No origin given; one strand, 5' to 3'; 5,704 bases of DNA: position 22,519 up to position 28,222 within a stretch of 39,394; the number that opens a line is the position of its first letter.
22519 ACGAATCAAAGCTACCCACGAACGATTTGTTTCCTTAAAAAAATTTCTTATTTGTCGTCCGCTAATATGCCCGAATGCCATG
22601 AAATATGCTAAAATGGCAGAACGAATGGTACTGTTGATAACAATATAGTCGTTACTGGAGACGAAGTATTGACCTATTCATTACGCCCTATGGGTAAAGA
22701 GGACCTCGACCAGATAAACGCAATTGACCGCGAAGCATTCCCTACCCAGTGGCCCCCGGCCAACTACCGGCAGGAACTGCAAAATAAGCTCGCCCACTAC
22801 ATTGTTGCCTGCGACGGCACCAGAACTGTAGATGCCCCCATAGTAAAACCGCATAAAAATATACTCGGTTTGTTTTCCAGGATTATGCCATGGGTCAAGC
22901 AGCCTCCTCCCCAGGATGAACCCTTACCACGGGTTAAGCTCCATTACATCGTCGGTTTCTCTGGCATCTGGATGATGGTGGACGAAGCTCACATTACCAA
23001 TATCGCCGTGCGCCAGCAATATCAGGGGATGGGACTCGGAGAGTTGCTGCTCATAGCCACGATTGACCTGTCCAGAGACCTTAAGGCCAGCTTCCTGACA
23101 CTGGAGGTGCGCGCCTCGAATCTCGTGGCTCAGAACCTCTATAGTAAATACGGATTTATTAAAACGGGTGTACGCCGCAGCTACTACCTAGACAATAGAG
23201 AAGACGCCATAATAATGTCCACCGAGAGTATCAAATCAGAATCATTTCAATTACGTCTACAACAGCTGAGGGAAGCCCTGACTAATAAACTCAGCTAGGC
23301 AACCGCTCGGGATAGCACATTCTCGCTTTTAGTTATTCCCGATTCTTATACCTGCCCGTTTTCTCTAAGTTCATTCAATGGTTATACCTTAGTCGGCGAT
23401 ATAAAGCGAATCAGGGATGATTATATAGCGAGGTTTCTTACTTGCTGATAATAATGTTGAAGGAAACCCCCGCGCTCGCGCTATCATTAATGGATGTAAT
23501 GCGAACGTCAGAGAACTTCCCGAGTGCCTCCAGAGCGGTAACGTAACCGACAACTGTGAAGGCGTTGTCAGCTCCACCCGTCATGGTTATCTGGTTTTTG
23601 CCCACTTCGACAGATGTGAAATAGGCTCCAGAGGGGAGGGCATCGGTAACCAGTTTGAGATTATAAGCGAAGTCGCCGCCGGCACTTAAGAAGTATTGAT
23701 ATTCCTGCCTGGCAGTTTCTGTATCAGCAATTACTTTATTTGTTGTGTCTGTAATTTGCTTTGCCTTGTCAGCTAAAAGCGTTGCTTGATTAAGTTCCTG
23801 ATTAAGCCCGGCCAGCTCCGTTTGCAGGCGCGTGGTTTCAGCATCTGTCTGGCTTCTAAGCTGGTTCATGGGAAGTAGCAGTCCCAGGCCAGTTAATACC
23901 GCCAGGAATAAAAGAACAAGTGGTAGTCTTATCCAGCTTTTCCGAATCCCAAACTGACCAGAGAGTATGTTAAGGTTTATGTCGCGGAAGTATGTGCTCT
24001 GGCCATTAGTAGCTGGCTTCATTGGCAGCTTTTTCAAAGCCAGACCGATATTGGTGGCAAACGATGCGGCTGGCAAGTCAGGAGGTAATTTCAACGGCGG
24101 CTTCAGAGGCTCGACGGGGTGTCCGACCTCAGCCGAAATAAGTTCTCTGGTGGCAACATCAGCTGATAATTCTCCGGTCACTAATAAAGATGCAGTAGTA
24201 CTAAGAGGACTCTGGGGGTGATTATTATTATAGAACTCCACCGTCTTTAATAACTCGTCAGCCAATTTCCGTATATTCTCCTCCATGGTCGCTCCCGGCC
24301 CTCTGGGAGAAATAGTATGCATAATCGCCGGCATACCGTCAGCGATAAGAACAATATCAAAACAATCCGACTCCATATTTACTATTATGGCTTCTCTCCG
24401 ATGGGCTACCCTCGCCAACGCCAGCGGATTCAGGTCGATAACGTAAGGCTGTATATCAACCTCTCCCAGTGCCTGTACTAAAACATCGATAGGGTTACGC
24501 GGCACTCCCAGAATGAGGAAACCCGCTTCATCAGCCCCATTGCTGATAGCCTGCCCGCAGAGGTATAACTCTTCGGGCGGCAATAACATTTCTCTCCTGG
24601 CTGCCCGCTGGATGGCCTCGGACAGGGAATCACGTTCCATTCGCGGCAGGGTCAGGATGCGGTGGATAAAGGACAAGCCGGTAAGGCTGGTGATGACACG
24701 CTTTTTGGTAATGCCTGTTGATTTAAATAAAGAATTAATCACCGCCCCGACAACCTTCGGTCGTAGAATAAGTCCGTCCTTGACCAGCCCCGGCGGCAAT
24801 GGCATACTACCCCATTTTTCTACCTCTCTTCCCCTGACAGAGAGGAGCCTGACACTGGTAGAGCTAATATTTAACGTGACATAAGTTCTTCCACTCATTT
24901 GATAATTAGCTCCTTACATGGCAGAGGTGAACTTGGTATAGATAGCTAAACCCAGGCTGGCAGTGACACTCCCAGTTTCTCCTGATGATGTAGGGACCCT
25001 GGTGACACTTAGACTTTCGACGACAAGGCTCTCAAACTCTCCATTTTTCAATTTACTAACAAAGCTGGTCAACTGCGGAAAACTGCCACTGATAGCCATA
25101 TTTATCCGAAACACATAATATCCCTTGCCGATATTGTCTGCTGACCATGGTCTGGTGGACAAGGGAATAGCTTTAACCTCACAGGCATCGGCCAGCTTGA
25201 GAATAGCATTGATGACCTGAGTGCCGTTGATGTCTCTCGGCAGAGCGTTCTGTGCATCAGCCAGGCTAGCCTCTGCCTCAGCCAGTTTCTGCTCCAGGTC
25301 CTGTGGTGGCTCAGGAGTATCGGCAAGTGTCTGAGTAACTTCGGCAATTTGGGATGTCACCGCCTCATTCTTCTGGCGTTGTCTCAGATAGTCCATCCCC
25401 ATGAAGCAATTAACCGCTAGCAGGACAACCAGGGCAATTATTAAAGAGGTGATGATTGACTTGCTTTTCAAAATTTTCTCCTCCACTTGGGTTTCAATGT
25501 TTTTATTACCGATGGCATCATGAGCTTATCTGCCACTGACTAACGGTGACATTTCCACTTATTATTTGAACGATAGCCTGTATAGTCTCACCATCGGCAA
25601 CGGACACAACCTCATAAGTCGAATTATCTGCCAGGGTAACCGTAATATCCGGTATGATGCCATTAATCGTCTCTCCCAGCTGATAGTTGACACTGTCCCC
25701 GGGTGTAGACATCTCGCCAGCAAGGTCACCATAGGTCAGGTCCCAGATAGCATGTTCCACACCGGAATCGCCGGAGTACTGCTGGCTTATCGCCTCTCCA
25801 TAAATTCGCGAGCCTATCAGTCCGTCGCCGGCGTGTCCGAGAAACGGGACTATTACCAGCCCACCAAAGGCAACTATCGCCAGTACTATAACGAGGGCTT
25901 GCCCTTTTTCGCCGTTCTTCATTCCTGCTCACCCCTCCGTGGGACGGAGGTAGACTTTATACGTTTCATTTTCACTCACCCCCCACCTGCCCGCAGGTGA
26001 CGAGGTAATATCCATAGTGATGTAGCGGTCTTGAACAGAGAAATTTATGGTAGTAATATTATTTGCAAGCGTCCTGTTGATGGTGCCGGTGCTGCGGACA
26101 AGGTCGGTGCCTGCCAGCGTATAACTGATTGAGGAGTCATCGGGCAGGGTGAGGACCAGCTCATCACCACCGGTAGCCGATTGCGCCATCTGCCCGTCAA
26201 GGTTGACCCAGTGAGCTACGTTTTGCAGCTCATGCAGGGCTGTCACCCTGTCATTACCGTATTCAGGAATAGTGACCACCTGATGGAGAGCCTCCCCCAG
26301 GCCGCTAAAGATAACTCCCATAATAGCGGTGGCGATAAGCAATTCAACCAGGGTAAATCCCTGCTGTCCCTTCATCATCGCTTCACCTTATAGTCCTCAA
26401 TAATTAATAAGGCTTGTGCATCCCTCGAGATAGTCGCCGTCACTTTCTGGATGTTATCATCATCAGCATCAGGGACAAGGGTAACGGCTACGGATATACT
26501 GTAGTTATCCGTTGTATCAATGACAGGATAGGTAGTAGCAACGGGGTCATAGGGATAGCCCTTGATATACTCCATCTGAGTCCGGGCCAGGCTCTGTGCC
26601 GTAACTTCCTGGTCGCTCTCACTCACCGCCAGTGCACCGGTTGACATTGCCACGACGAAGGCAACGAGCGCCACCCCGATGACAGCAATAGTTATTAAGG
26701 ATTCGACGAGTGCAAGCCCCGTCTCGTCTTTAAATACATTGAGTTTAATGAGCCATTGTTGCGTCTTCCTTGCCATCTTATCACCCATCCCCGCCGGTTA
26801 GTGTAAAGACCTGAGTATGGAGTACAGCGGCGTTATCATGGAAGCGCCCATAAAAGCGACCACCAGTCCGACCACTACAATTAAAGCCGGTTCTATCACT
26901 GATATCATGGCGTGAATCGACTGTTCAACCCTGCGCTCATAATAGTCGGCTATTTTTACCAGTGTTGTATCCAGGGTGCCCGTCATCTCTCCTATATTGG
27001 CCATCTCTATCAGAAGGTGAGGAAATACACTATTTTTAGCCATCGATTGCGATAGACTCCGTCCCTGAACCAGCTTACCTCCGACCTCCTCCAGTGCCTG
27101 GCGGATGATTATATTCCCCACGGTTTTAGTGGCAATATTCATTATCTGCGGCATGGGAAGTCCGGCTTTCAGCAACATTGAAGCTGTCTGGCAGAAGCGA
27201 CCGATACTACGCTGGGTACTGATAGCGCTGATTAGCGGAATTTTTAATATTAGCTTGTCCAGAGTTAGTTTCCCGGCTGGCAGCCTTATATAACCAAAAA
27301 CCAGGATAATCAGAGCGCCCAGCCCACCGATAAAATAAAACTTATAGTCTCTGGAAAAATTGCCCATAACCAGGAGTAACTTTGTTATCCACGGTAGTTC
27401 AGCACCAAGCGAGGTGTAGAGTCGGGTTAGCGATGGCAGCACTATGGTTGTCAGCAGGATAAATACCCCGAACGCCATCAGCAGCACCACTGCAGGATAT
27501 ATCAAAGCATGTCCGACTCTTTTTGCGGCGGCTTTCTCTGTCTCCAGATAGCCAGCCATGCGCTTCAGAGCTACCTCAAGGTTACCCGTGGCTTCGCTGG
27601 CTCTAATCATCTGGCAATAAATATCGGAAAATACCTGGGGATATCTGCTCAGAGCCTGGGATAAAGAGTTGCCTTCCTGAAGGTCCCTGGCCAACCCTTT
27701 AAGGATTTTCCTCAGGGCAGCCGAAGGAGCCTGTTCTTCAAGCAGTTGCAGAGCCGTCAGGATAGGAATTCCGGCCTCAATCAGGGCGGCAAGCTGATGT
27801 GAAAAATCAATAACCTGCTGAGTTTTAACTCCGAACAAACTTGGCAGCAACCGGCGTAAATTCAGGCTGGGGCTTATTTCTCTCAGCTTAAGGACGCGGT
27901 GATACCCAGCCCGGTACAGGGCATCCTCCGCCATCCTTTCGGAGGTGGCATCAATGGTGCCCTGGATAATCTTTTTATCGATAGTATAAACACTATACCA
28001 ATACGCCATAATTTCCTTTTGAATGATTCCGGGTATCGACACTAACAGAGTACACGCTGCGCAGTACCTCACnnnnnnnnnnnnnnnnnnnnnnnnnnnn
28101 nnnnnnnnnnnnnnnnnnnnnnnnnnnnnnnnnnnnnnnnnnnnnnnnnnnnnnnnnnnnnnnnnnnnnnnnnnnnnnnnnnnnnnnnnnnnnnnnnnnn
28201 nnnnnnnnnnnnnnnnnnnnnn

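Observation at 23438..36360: Secretin-less type IV pilus locus that mixes T4a (PilM/N/O) and Tad (TadZ/CpaE-like) parts, with a kinase embedded in the operon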

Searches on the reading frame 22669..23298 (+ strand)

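Call 9: search_protein_families(library=pfam, proteins=[window:22669-23298:+], max_evalue=0.001)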
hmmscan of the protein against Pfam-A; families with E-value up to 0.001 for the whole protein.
window:22669-23298:+ (209 aa): 5 families
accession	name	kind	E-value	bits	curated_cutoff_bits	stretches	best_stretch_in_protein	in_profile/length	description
PF00583.31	Acetyltransf_1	-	1.3e-13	51.6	20.7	1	94-163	44-116/116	Acetyltransferase (GNAT) family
PF13673.13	Acetyltransf_10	-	1.5e-10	41.6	23.6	1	100-169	45-113/128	Acetyltransferase (GNAT) domain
PF13508.13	Acetyltransf_7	-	3.1e-09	37.5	27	1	94-164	14-83/84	Acetyltransferase (GNAT) domain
PF08445.16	FR47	-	8.8e-05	22.9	22.1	1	107-166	22-80/86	FR47-like protein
PF13527.13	Acetyltransf_9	-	0.00033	21.1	25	0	5-50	2-49/127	Acetyltransferase (GNAT) domain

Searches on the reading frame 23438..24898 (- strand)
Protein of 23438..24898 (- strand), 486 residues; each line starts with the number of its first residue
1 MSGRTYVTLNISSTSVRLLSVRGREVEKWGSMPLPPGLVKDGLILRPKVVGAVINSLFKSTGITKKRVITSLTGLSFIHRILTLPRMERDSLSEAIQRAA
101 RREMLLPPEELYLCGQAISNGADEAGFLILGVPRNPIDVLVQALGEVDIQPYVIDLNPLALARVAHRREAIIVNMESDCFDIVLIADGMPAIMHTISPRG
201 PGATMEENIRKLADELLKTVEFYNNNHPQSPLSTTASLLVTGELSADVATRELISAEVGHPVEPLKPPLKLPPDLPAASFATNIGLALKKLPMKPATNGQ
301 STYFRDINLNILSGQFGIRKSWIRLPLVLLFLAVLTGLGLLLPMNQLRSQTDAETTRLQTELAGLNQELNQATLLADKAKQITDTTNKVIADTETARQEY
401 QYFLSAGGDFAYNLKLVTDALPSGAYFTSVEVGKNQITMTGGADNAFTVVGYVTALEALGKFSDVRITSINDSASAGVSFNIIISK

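Call 4: search_protein_families(library=pfam, proteins=[window:23438-24898:-], max_evalue=0.01)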
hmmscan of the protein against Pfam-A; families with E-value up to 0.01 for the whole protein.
window:23438-24898:- (486 aa): 2 families
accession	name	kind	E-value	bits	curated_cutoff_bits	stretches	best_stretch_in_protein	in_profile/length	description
PF05137.18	PilN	-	1.2e-08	35.3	22.8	1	416-482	5-74/78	Fimbrial assembly protein (PilN)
PF11104.14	PilM_2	-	8.9e-08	31.9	27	1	9-185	2-187/340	Type IV pilus assembly protein PilM;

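Call 5: search_protein_families(library=ncbifam, proteins=[window:23438-24898:-], max_evalue=0.01)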
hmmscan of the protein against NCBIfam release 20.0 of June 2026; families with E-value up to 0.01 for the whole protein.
window:23438-24898:- (486 aa): 2 families
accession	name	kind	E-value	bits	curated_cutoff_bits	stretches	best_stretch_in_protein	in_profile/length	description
TIGR01175.1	pilM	subfamily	3.6e-17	62.4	133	1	6-166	5-174/348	type IV pilus assembly protein PilM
NF045709.1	Amuc_1101_fam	equivalog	4.4e-05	22.5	650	1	46-162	50-166/608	Amuc_1101 family PilM-like pilus complex protein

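Call 79: search_solved_structures(query=window:23438-24898:-, max_evalue=0.01)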
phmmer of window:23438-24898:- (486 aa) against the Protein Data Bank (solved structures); distinct sequences matched with E-value up to 0.01: 4.
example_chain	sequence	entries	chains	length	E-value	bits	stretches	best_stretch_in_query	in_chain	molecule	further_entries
3jc8_Ma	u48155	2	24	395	2.6e-12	49.6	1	3-201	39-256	Type IV pilus biogenesis protein PilM | PilM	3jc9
2ych_A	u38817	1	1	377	1.5e-10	43.8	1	9-202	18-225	COMPETENCE PROTEIN PILM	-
5eox_A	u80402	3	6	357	8e-05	24.9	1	4-204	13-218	Type 4 fimbrial biogenesis protein PilM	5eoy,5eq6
5eou_A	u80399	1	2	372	8.8e-05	24.8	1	4-204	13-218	Type 4 fimbrial biogenesis protein PilM,Type 4 fimbrial biogenesis protein PilN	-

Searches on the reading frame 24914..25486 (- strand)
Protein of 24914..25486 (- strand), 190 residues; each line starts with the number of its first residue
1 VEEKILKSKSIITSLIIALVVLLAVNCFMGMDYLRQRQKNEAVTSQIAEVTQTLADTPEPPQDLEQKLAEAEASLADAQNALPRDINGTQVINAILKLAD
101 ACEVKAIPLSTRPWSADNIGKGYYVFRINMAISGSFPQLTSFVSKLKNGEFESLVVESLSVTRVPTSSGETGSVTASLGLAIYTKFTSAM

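Call 4: search_protein_families(library=pfam, proteins=[window:24914-25486:-], max_evalue=0.01)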
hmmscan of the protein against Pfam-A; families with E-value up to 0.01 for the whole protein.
window:24914-25486:- (190 aa): 1 family
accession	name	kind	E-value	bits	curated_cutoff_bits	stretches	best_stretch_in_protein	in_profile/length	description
PF04350.18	PilO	-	0.0016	19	22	1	62-146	26-107/145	Pilus assembly protein, PilO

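Call 5: search_protein_families(library=ncbifam, proteins=[window:24914-25486:-], max_evalue=0.01)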
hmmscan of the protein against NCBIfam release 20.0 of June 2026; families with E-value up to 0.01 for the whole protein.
window:24914-25486:- (190 aa): 3 families
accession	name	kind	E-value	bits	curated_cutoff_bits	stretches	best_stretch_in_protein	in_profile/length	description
NF006544.0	PRK09039.1-3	equivalog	0.00047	19.9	362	1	13-81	24-96/343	peptidoglycan -binding protein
NF040576.1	T2SS_GspM_XpsM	equivalog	0.00069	19.3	60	1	15-180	10-174/180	type II secretion system protein GspM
NF040928.1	ABC_lipo_SloC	subfamily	0.0047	16.1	525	0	123-167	215-258/304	metal ABC transporter substrate-binding lipoprotein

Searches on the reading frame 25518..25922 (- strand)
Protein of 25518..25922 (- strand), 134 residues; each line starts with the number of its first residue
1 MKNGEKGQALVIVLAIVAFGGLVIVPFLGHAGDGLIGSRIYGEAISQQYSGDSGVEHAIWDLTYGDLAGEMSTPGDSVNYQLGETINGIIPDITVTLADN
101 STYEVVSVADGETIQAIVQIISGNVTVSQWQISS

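Call 4: search_protein_families(library=pfam, proteins=[window:25518-25922:-], max_evalue=0.01)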
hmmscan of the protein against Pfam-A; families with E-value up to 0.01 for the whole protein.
window:25518-25922:- (134 aa): 0 families

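Call 5: search_protein_families(library=ncbifam, proteins=[window:25518-25922:-], max_evalue=0.01)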
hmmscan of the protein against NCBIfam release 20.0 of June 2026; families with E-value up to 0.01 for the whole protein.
window:25518-25922:- (134 aa): 0 families

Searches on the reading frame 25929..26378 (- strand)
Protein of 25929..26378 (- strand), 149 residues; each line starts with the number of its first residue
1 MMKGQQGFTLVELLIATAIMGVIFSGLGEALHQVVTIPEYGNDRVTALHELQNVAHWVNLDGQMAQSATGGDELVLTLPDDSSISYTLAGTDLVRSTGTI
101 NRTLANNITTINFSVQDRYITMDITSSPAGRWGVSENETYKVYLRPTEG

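Call 4: search_protein_families(library=pfam, proteins=[window:25929-26378:-], max_evalue=0.01)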
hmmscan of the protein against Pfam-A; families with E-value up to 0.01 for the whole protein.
window:25929-26378:- (149 aa): 1 family
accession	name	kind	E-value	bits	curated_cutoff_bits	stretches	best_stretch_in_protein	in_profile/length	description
PF07963.17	N_methyl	-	8.6e-09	35.1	21.2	1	2-27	1-26/27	Prokaryotic N-terminal methylation motif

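Call 5: search_protein_families(library=ncbifam, proteins=[window:25929-26378:-], max_evalue=0.01)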
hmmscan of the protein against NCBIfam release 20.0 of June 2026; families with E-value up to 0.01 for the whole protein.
window:25929-26378:- (149 aa): 8 families
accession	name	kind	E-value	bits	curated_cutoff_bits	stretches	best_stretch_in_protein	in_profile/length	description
TIGR02532.1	IV_pilin_GFxxxE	domain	4.6e-07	29.4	16.3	1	5-26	1-22/24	prepilin-type N-terminal cleavage/methylation domain-containing protein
NF041002.1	pilin_ComGF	equivalog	7.4e-05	23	80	1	5-126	1-126/139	competence type IV pilus minor pilin ComGF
TIGR01711.1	gspJ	equivalog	0.00017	21.5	64.85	1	6-61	1-56/192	type II secretion system minor pseudopilin GspJ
NF041013.1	T4P_ComGE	equivalog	0.0005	20.1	49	1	4-48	2-46/83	competence type IV pilus minor pilin ComGE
NF007800.0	PRK10506.1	equivalog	0.00092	19.1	158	1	2-65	5-71/163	prepilin peptidase-dependent protein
TIGR01708.2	typeII_sec_gspH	equivalog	0.0048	16.9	80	1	5-26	1-22/169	type II secretion system minor pseudopilin GspH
TIGR01707.1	gspI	equivalog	0.0053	17.2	44.35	1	7-67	1-62/101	type II secretion system minor pseudopilin GspI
NF007862.0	PRK10574.1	equivalog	0.0076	16.4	138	0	2-28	1-26/145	prepilin peptidase-dependent pilin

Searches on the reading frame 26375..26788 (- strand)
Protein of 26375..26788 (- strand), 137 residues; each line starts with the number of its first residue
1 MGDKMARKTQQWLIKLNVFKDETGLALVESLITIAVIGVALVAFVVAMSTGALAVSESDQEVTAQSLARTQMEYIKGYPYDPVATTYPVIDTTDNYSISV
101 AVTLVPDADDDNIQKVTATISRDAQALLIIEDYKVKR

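Call 4: search_protein_families(library=pfam, proteins=[window:26375-26788:-], max_evalue=0.01)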
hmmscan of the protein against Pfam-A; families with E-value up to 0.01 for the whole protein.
window:26375-26788:- (137 aa): 0 families

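Call 5: search_protein_families(library=ncbifam, proteins=[window:26375-26788:-], max_evalue=0.01)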
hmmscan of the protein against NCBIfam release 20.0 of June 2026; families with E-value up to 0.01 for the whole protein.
window:26375-26788:- (137 aa): 2 families
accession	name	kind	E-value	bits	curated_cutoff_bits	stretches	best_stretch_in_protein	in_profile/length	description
TIGR02523.1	type_IV_pilV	equivalog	0.00021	21.8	52.2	1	23-120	2-96/139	type IV pilus modification protein PilV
NF010678.0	PRK14076.1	equivalog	0.0081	15.1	493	1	45-120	56-124/570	bifunctional NADP phosphatase/NAD kinase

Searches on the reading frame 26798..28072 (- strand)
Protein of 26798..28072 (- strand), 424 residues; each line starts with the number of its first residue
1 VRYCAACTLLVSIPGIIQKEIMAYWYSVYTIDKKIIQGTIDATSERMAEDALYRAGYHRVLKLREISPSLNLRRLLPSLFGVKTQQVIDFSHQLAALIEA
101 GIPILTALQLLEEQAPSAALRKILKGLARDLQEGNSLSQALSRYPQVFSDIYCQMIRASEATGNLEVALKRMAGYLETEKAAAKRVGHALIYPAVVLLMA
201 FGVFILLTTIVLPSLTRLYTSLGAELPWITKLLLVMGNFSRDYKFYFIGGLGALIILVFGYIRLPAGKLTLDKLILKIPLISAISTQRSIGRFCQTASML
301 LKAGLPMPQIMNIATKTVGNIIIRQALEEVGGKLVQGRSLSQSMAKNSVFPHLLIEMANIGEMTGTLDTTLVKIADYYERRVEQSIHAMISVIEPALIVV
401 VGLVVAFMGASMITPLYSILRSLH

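Call 4: search_protein_families(library=pfam, proteins=[window:26798-28072:-], max_evalue=0.01)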
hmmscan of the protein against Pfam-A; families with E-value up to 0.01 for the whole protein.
window:26798-28072:- (424 aa): 1 family
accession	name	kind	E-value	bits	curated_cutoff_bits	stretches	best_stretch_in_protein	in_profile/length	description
PF00482.28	T2SSF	-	3.5e-58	195.4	25.2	2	90-213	1-125/125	Type II secretion system (T2SS), protein F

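Call 5: search_protein_families(library=ncbifam, proteins=[window:26798-28072:-], max_evalue=0.01)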
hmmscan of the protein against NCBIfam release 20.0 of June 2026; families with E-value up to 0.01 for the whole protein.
window:26798-28072:- (424 aa): 6 families
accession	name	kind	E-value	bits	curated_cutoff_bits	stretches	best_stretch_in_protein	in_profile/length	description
TIGR02120.1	GspF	equivalog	4e-92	309.5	424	1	24-419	1-397/401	type II secretion system inner membrane protein GspF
NF052607.1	T4PiliAsmPilCThrm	equivalog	3.1e-85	286.7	700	1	23-423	3-404/406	type IV pilus assembly protein PilC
NF052606.1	T4PiliAsmPilCMyx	equivalog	3.8e-79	266.5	700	1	18-422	16-417/419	type IV pilus assembly protein PilC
NF007861.0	PRK10573.1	equivalog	1.1e-73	248.6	401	1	81-418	55-393/401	protein transport protein HofC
NF047826.1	T3SSXpsF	equivalog_domain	1.7e-65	221.4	650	1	24-419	4-400/405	type II secretion system protein XpsF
NF041012.2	T4P_ComGB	equivalog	1.8e-45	155.8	240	1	86-420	2-331/332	competence type IV pilus assembly protein ComGB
